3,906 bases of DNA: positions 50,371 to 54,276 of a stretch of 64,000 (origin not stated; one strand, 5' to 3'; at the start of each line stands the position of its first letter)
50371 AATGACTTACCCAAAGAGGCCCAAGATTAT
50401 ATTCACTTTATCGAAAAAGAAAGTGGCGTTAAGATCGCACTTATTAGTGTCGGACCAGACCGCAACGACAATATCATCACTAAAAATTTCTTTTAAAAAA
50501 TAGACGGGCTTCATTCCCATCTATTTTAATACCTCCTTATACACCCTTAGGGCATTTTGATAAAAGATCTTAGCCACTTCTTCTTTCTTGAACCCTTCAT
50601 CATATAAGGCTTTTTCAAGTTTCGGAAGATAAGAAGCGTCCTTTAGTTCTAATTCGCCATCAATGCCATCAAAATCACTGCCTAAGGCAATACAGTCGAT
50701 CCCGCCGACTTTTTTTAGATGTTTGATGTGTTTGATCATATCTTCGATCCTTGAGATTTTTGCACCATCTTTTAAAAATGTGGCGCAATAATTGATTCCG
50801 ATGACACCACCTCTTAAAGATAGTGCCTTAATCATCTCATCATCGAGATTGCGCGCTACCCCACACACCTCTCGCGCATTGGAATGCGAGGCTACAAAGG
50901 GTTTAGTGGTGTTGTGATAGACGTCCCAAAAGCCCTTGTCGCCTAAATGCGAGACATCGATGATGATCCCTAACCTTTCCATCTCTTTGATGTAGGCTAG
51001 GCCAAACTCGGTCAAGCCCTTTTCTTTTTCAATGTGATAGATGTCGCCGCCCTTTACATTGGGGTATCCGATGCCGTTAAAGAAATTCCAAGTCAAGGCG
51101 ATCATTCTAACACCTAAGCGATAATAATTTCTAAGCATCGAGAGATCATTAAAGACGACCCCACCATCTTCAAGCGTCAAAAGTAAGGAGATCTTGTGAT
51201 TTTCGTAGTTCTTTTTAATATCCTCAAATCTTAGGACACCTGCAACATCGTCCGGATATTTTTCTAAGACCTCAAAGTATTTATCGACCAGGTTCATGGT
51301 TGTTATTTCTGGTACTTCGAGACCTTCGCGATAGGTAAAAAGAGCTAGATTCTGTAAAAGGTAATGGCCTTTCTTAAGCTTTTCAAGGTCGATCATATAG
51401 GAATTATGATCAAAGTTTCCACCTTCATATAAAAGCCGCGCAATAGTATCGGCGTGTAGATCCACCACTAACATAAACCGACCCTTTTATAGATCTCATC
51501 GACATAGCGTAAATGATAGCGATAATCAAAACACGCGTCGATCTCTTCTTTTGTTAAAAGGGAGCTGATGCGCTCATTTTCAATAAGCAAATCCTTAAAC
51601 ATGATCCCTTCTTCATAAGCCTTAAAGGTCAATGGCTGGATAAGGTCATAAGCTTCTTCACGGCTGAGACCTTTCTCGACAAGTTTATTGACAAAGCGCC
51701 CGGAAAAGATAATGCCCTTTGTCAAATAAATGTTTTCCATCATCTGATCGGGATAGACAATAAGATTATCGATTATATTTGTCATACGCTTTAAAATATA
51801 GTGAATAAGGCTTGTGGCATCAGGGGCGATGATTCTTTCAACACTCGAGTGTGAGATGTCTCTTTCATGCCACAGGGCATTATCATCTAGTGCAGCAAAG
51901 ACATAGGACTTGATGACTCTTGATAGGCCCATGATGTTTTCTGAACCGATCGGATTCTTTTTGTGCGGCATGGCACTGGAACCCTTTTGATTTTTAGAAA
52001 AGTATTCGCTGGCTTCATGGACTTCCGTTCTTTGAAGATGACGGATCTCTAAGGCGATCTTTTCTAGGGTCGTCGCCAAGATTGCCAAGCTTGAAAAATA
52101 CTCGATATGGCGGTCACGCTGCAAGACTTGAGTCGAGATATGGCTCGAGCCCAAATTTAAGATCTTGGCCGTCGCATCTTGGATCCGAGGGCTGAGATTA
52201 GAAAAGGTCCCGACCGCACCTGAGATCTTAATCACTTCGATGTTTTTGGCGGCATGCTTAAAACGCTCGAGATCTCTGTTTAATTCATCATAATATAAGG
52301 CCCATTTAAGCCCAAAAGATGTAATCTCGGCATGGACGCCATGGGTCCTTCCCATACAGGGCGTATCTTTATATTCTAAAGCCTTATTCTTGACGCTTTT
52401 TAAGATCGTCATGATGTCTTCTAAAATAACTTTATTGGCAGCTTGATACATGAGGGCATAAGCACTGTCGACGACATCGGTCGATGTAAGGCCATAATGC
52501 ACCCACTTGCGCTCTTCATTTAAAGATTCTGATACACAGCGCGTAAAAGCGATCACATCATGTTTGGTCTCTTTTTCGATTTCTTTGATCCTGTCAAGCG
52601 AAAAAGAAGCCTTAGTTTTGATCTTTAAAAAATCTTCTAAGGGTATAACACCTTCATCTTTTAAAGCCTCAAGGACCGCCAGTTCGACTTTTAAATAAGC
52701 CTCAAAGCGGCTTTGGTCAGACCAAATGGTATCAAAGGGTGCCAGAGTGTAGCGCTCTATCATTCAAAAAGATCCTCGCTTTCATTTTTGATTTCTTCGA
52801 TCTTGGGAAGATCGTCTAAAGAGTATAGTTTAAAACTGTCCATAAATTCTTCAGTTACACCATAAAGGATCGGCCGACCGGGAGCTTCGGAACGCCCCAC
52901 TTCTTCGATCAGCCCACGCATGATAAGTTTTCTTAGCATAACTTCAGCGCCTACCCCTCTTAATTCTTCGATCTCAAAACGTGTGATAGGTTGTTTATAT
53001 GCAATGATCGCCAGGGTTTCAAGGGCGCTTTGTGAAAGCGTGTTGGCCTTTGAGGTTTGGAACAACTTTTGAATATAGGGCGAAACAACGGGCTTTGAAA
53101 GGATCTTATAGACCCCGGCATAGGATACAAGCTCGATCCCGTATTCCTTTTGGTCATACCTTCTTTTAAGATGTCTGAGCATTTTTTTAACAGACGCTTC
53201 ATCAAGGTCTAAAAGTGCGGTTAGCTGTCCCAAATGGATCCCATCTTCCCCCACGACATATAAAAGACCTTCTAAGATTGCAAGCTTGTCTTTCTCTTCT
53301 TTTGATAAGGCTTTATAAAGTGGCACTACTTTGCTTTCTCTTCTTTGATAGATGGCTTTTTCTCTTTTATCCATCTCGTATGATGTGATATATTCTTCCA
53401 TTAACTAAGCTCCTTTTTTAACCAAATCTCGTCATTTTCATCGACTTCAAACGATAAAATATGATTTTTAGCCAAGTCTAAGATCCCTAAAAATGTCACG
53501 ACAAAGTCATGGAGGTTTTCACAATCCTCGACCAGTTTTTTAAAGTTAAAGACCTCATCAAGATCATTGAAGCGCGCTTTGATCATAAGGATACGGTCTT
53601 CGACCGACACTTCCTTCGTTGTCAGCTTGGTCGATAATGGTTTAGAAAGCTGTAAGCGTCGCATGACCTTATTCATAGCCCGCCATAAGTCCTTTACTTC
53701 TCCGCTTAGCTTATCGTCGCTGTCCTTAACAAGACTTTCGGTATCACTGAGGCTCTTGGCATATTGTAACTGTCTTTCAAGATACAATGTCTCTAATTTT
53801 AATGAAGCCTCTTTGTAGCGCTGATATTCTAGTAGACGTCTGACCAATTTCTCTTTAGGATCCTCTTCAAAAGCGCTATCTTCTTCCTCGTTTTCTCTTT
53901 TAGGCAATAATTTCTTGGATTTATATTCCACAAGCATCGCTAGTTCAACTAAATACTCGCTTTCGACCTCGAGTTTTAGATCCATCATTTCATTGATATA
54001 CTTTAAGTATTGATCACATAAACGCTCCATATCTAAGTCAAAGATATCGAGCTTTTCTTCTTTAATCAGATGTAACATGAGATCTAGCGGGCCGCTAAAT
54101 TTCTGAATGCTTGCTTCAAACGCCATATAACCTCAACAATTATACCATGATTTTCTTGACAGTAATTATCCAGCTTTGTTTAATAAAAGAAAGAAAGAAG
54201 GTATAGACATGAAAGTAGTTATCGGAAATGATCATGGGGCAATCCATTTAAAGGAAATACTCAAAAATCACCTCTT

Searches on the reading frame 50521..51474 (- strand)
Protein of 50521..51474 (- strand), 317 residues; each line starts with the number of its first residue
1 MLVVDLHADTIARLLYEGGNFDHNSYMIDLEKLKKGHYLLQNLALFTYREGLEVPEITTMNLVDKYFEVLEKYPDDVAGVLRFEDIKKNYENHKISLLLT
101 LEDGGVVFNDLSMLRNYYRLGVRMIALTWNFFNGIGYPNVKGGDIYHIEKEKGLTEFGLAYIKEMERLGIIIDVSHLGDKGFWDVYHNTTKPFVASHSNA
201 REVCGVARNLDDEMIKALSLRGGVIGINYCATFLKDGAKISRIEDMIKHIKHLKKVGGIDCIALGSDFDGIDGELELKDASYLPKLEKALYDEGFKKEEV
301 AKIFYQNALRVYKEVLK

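Call 25: search_protein_families(library=pfam, proteins=[window:50521-51474:-], max_evalue=0.001)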
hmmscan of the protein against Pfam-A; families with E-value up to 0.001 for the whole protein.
window:50521-51474:- (317 aa): 2 families
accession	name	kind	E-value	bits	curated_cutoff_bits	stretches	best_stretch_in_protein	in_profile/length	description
PF01244.27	Peptidase_M19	-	5.1e-87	292.4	26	1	2-314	7-319/319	Membrane dipeptidase (Peptidase family M19)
PF04909.20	Amidohydro_2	-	2.5e-05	24.7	26.4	1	246-313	225-288/289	Amidohydrolase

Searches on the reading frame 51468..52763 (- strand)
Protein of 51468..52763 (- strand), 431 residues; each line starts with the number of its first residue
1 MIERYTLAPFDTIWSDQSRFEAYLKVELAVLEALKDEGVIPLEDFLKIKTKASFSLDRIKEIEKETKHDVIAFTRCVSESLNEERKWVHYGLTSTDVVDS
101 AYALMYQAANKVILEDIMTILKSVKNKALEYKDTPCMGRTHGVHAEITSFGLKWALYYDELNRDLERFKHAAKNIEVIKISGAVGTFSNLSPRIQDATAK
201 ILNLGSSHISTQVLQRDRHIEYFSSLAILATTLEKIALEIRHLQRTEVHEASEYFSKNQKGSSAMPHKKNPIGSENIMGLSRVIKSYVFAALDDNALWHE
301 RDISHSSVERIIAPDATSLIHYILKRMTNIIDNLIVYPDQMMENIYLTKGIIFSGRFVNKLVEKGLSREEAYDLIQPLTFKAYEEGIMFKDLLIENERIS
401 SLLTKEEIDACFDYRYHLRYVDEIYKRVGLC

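Call 25: search_protein_families(library=pfam, proteins=[window:51468-52763:-], max_evalue=0.001)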
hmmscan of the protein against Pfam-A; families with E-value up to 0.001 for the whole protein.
window:51468-52763:- (431 aa): 2 families
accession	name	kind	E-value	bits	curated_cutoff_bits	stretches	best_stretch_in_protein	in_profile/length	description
PF00206.25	Lyase_1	-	1.2e-53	183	27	1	13-283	13-309/312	Lyase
PF10397.14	ADSL_C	-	5e-23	81.7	32.7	1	350-428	1-79/79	Adenylosuccinate lyase C-terminus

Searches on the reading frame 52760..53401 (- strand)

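Call 25: search_protein_families(library=pfam, proteins=[window:52760-53401:-], max_evalue=0.001)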
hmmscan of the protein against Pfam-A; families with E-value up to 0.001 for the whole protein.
window:52760-53401:- (213 aa): 1 family
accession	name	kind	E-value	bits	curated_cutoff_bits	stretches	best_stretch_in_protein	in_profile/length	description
PF04079.22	SMC_ScpB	-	1.9e-54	184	27.4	1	41-201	1-160/160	Segregation and condensation complex subunit ScpB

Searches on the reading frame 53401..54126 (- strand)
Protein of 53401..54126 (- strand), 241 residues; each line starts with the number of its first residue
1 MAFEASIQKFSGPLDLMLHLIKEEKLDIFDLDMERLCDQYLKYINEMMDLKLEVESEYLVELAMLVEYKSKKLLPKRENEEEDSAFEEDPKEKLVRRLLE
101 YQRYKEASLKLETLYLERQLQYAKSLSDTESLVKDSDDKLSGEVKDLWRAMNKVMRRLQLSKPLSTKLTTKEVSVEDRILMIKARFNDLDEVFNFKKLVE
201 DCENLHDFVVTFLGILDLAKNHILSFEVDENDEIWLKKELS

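Call 25: search_protein_families(library=pfam, proteins=[window:53401-54126:-], max_evalue=0.001)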
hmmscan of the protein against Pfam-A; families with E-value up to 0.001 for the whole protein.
window:53401-54126:- (241 aa): 1 family
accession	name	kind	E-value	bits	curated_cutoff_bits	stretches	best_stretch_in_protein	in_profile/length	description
PF02616.19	SMC_ScpA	-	7.1e-41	141.1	24.6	1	20-232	1-224/232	Segregation and condensation protein ScpA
